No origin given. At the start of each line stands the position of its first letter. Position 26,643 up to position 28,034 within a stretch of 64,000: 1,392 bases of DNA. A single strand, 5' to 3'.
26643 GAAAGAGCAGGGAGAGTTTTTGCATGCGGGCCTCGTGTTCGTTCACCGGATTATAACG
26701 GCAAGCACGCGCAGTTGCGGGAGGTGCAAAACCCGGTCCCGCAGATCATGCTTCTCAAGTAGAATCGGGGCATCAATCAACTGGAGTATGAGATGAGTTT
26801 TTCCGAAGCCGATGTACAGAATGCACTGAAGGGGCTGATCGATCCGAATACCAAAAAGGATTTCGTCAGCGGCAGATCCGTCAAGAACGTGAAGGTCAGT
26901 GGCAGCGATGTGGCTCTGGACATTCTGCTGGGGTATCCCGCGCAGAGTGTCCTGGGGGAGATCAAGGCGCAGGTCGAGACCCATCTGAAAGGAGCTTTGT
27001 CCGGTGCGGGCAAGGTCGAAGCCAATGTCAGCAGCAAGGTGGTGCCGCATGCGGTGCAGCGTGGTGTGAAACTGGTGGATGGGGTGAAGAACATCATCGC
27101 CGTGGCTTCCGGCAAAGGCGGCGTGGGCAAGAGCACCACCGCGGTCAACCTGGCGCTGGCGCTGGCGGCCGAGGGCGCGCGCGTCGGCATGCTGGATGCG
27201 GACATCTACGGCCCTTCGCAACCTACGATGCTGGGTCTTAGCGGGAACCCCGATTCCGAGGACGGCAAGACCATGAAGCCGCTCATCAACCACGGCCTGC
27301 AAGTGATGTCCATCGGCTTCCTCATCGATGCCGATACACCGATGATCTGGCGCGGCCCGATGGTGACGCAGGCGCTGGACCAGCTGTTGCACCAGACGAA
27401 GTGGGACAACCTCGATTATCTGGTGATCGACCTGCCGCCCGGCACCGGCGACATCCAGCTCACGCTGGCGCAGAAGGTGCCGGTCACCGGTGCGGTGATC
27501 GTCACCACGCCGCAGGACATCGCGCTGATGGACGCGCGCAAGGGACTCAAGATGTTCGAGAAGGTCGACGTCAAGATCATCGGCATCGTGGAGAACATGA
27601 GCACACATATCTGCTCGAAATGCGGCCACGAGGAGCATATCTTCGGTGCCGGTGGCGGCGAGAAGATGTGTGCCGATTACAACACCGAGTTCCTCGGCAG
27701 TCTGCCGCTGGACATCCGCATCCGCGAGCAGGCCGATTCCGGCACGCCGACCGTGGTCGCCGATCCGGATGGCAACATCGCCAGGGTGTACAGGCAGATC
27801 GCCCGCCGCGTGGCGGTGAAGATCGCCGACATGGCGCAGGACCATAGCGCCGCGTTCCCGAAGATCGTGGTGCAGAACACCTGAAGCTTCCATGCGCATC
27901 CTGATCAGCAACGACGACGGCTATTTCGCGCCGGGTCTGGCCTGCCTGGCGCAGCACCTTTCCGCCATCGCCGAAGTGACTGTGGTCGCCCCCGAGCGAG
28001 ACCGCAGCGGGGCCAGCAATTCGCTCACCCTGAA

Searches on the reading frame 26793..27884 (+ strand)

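Call 91: search_protein_families(library=pfam, proteins=[window:26793-27884:+], max_evalue=0.00001)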
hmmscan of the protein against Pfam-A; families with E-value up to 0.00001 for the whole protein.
window:26793-27884:+ (363 aa): 6 families
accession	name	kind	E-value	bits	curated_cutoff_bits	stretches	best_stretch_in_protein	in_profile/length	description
PF10609.15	ParA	-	1.5e-106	355.8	27.1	1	98-340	2-245/246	NUBPL iron-transfer P-loop NTPase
PF01883.24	FeS_assembly_P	-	9.1e-19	68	23.5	1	5-79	1-73/73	Iron-sulfur cluster assembly protein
PF01656.29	CbiA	-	9.3e-15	55.1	25.4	1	102-317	1-122/125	CobQ/CobB/MinD/ParA nucleotide binding domain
PF13614.12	AAA_31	-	3.3e-12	47.1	27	1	100-219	2-130/177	AAA domain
PF09140.17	MipZ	-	2.4e-09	37.4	20.7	1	101-226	2-118/262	ATPase MipZ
PF00142.24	Fer4_NifH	-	9.1e-08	32.3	25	1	106-341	6-245/271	4Fe-4S iron sulfur cluster binding proteins, NifH/frxC family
